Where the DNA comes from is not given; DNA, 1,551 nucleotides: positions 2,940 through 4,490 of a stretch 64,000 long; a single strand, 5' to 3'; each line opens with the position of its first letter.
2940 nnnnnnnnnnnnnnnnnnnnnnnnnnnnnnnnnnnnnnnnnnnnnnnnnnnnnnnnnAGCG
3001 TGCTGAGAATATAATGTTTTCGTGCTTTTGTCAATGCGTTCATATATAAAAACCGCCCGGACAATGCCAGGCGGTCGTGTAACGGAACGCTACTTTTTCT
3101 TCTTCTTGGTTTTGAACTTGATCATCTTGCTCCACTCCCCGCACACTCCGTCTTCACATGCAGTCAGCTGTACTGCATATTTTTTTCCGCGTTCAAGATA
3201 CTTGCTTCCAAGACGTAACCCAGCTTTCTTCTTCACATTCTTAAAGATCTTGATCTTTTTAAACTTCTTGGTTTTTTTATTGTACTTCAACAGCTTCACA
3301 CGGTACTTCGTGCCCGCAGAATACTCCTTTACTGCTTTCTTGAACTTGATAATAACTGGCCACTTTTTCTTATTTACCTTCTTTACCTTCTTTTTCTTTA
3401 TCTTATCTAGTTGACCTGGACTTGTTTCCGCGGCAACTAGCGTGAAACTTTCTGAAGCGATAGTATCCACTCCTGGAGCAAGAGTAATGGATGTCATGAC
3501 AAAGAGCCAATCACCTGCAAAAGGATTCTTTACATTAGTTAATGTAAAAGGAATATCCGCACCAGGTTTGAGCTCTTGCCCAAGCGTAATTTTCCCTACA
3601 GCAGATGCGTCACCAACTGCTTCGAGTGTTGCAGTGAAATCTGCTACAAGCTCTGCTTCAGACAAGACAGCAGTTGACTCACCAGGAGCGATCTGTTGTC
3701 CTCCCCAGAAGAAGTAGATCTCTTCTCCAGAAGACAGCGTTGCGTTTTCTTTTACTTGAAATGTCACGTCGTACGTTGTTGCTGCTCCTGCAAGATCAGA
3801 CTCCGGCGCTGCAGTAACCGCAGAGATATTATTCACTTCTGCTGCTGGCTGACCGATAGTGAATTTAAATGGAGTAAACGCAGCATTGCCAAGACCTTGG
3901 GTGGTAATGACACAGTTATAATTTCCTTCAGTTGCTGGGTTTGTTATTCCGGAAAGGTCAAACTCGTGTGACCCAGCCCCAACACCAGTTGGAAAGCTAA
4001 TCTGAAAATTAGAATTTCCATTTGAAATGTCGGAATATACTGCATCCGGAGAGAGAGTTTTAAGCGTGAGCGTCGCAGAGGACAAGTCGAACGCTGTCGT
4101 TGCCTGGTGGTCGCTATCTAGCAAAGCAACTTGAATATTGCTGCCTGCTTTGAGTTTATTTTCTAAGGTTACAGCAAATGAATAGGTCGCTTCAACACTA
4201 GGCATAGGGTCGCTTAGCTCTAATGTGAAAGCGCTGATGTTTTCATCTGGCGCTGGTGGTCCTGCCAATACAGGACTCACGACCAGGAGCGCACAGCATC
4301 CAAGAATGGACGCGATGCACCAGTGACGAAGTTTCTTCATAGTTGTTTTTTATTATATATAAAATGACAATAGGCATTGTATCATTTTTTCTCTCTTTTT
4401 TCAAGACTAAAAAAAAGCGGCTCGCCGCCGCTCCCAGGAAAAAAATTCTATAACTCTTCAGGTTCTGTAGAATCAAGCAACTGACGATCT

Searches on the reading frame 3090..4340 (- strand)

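Call 57: search_protein_families(library=pfam, proteins=[window:3090-4340:-], max_evalue=0.001)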
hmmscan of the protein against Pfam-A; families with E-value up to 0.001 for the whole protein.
window:3090-4340:- (416 aa): 1 family
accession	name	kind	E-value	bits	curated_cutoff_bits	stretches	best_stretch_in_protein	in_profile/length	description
PF10989.13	DUF2808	-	2.1e-06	28.3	25.3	0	49-154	23-134/146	Protein of unknown function (DUF2808)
